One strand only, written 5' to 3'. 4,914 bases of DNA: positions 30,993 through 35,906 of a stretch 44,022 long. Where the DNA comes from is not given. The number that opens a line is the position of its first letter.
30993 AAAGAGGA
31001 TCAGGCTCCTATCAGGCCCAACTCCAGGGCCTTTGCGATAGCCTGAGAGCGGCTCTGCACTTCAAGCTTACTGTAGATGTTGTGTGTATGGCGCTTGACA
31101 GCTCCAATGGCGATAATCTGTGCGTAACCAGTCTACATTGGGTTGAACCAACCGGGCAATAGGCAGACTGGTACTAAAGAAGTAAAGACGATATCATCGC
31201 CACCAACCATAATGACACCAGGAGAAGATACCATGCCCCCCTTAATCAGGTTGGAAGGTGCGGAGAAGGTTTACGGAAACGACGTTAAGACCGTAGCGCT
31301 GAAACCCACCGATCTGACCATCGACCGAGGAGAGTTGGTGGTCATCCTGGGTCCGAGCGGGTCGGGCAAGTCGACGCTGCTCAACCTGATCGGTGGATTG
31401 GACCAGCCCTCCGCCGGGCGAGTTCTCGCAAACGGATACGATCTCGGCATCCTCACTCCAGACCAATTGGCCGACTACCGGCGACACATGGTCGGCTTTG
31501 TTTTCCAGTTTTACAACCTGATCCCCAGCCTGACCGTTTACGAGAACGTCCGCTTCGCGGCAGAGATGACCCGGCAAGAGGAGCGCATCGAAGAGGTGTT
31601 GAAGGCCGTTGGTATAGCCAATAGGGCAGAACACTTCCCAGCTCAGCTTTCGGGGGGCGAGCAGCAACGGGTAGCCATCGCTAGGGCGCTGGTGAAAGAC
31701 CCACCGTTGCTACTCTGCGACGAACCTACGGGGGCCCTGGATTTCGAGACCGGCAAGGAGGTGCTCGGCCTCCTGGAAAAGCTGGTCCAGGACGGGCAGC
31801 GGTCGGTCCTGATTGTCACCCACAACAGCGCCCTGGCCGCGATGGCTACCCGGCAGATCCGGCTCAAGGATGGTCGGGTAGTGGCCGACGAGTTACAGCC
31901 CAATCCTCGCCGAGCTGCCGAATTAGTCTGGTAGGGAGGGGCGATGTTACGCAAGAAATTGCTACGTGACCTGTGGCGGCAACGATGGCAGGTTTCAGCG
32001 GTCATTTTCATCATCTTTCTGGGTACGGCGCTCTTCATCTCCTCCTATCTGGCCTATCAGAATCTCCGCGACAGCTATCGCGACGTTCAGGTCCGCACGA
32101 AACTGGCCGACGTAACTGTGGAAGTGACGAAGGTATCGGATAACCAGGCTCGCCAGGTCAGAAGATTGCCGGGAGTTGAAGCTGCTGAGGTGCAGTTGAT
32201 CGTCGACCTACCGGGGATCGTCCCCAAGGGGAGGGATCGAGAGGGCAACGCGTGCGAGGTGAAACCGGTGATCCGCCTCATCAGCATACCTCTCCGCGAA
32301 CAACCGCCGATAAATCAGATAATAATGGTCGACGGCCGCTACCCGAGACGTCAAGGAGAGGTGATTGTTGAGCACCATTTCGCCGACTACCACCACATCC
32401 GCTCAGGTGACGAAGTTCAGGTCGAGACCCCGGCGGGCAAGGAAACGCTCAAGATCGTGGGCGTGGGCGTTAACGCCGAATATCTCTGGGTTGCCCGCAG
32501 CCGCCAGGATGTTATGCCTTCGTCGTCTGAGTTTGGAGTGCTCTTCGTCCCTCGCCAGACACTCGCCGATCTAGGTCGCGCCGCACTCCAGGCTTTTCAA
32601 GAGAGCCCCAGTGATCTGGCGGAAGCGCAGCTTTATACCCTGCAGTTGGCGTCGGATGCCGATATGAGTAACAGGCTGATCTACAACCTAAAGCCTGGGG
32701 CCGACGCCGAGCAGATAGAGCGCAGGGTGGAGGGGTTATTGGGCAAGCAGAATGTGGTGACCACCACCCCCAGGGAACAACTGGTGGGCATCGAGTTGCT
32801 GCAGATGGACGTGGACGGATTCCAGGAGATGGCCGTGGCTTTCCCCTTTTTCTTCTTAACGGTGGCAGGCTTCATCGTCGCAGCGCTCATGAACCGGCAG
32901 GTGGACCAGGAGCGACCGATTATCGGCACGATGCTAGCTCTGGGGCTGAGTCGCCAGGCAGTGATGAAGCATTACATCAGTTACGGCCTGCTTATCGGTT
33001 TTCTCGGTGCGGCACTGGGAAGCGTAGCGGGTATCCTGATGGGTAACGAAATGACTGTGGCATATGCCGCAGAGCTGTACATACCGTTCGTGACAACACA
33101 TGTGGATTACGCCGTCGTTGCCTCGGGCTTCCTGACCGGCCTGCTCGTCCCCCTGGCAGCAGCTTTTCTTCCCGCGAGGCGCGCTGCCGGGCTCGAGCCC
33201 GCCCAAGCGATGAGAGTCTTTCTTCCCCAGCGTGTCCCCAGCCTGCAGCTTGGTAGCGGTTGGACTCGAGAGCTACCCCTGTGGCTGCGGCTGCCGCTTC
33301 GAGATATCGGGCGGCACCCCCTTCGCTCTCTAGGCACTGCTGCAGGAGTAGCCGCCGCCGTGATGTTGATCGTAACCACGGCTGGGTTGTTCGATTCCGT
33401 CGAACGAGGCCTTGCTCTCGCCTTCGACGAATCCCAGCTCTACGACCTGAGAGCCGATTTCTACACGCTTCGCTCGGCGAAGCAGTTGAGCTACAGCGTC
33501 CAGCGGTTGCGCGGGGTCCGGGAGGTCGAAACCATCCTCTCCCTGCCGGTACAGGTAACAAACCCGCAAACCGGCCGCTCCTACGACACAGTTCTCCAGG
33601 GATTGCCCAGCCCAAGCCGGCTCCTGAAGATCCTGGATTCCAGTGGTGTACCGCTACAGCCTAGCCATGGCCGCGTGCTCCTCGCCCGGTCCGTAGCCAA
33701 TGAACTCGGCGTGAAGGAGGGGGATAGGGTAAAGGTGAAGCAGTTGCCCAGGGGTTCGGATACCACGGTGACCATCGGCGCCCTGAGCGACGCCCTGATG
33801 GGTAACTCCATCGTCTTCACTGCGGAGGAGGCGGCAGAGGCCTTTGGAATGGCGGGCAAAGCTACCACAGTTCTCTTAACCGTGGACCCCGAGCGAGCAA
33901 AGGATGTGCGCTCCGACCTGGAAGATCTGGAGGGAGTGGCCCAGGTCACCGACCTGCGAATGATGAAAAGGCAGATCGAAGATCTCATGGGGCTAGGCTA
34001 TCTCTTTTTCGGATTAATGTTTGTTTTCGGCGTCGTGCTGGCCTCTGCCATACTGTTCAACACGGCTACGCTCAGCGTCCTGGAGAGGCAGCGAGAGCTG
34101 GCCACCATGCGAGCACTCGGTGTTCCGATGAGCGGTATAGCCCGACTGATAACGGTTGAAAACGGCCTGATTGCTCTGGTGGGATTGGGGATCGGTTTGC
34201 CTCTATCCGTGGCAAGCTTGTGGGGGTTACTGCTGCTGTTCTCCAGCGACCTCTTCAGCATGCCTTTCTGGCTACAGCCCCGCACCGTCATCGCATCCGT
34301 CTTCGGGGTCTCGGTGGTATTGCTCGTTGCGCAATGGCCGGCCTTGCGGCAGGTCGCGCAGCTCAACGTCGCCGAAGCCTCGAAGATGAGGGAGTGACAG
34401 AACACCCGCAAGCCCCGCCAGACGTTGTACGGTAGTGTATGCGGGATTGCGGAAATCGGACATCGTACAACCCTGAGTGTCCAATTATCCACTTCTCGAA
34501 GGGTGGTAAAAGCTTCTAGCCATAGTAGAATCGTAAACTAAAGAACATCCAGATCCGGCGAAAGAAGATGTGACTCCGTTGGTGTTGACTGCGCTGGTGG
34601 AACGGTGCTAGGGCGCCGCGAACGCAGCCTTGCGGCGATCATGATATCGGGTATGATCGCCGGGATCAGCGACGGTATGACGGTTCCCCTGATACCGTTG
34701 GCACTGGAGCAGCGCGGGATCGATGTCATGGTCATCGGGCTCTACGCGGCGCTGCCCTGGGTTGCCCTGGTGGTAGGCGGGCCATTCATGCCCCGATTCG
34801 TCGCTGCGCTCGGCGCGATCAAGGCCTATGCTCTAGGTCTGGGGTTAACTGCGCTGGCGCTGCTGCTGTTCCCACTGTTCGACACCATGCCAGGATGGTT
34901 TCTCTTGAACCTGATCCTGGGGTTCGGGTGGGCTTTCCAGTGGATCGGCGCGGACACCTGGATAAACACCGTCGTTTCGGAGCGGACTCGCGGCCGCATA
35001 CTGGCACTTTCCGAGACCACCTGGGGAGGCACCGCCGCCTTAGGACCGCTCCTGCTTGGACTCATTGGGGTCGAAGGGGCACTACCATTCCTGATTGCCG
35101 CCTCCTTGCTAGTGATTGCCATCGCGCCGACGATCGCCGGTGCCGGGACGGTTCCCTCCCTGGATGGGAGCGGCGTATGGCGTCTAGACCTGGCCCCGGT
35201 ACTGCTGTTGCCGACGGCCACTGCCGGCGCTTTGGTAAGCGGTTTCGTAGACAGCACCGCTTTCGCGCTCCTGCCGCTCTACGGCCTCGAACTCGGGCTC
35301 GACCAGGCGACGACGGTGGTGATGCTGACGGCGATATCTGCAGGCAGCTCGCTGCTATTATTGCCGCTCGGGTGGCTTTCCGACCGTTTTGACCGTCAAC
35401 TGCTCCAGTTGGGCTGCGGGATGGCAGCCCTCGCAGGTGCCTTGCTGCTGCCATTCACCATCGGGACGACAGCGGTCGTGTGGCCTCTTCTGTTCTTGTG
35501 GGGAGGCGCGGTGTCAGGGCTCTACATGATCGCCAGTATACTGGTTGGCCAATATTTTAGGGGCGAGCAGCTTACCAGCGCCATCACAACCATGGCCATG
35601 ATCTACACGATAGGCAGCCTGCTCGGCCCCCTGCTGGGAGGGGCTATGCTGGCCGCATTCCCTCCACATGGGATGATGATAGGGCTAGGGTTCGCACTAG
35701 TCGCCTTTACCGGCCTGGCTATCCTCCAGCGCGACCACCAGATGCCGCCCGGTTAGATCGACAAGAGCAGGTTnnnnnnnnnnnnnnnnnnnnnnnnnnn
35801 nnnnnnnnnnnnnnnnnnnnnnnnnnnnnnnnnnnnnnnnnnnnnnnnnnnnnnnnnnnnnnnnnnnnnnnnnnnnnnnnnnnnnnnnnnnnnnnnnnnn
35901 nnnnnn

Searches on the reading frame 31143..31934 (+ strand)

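Call 56: search_protein_families(library=pfam, proteins=[window:31143-31934:+], max_evalue=0.00001)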
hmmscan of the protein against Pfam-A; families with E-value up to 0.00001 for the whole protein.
window:31143-31934:+ (263 aa): 3 families
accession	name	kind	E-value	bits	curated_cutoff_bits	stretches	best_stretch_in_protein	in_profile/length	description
PF00005.33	ABC_tran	-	1.8e-37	129.4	25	1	53-196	1-136/137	ABC transporter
PF02463.25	SMC_N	-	1.5e-08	34.8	40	0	145-242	119-212/220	RecF/RecN/SMC N terminal domain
PF13304.12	AAA_21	-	2.5e-07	31.5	27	0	65-92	1-31/304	AAA domain, putative AbiEii toxin, Type IV TA system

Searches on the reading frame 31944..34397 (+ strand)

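Call 56: search_protein_families(library=pfam, proteins=[window:31944-34397:+], max_evalue=0.00001)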
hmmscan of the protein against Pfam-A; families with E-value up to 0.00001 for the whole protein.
window:31944-34397:+ (817 aa): 2 families
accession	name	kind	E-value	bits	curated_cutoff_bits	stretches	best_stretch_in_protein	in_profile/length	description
PF02687.27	FtsX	-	4e-31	108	25.5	2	299-419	2-120/120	FtsX-like permease C-terminal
PF12704.14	MacB_PCD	-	1.1e-12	49.1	27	0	21-263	5-205/207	MacB-like periplasmic core domain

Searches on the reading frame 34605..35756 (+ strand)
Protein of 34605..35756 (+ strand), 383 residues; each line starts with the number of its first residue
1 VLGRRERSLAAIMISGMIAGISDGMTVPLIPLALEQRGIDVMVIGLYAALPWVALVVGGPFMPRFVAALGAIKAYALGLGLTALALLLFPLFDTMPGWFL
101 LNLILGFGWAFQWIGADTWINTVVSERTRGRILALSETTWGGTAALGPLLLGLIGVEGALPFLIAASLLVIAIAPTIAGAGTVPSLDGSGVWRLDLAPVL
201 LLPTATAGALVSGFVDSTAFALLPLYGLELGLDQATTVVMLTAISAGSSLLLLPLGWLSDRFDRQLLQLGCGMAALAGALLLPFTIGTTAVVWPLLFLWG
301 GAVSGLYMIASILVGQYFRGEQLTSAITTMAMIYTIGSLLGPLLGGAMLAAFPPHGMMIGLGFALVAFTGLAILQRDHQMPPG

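Call 56: search_protein_families(library=pfam, proteins=[window:34605-35756:+], max_evalue=0.00001)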
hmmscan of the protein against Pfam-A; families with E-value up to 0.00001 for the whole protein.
window:34605-35756:+ (383 aa): 2 families
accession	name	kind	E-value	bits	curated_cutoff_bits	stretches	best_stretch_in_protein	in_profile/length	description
PF07690.21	MFS_1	-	1.4e-30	106.8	33.4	2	207-372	3-170/347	Major Facilitator Superfamily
PF12832.13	MFS_1_like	-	4.8e-06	26.3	25.2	1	6-154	211-361/373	MFS_1 like family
